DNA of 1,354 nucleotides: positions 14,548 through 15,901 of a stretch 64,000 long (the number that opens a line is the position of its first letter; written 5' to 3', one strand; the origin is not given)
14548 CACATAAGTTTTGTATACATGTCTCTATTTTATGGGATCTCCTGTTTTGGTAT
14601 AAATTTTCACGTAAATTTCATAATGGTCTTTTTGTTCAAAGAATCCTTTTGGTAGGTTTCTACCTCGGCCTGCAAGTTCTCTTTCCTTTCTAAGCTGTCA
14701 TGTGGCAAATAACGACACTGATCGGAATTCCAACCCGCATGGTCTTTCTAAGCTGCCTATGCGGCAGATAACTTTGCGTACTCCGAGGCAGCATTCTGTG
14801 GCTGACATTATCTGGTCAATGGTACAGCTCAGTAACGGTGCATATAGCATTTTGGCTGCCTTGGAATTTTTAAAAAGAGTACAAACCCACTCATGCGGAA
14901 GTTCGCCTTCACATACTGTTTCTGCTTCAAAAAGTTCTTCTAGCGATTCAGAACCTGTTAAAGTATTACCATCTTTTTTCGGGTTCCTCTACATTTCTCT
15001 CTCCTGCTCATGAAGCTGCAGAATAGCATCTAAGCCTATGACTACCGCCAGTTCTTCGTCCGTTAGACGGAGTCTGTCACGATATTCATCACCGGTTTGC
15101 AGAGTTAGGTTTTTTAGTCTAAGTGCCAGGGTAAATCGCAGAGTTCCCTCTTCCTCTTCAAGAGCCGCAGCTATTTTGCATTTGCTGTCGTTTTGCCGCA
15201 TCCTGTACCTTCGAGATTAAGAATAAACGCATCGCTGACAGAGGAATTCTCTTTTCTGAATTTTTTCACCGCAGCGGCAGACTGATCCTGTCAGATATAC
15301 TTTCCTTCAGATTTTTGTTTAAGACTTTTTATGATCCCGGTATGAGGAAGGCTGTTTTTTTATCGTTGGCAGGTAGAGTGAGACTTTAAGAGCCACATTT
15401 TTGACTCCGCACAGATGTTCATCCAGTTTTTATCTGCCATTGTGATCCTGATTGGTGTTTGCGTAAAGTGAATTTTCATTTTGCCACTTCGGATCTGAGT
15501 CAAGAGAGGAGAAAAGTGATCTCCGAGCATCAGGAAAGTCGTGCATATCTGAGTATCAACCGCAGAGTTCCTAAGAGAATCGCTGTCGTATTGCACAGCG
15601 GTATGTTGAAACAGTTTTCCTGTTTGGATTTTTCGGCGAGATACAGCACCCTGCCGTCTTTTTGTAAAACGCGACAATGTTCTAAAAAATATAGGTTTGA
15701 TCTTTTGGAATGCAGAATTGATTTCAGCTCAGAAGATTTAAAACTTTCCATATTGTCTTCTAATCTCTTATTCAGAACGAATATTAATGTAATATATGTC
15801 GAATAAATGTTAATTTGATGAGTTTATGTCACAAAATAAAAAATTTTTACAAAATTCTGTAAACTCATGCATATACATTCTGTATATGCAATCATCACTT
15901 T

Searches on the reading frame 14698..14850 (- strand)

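Call 94: search_protein_families(library=padloc, proteins=[window:14698-14850:-], max_evalue=0.01)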
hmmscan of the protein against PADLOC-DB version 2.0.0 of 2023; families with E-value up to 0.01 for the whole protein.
window:14698-14850:- (50 aa): 2 families
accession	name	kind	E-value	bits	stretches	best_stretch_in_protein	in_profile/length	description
PDLC00941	Cas23f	-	0.00015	17.8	1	1-27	560-586/1110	"CRISPR-associated helicase Cas3, subtype I-F/YPEST"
PDLC01286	Cas3f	-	0.00025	17.4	1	1-28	481-508/979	CAS-I-F; effector_G3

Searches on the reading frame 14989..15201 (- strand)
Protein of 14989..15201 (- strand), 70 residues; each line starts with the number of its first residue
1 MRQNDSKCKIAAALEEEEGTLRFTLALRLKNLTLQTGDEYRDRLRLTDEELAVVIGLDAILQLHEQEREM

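Call 94: search_protein_families(library=padloc, proteins=[window:14989-15201:-], max_evalue=0.01)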
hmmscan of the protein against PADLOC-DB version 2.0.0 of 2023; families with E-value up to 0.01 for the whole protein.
window:14989-15201:- (70 aa): 2 families
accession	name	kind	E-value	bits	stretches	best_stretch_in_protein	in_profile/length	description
PDLC00941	Cas23f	-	2.2e-15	53.7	1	8-69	449-510/1110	"CRISPR-associated helicase Cas3, subtype I-F/YPEST"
PDLC01286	Cas3f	-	4.7e-14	49.6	1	8-69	388-447/979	CAS-I-F; effector_G3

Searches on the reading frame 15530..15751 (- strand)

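Call 94: search_protein_families(library=padloc, proteins=[window:15530-15751:-], max_evalue=0.01)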
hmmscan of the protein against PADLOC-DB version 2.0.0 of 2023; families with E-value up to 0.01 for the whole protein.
window:15530-15751:- (73 aa): 8 families
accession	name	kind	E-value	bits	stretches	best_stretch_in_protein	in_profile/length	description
PDLC02026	Cas1fv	-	3.4e-27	93.5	1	1-63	1-61/314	-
PDLC00925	Cas1f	-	4e-20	70.5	1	12-62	1-51/307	"CRISPR-associated endonuclease Cas1, subtype I-F/YPEST"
PDLC01331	Cas1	-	6.2e-20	70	1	12-62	1-51/294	"CAS-I,CAS-II,CAS-III,CAS-IV,CAS-V,CAS-VI; acquisition_1"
PDLC01449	Cas1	-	0.0002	18.7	1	18-61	2-41/285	"CAS-I,CAS-II,CAS-III,CAS-IV,CAS-V,CAS-VI; acquisition_1"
PDLC00927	Cas1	-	0.00039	17.7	1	19-62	1-42/327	CRISPR-associated endonuclease Cas1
PDLC01249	Cas1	-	0.002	15.7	1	20-62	1-39/246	"CAS-I,CAS-II,CAS-III,CAS-IV,CAS-V,CAS-VI; acquisition_1"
PDLC01744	Cas1e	-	0.0051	14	1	13-61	20-65/306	-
PDLC01745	Cas1e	-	0.0062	13.7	1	11-61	12-63/288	-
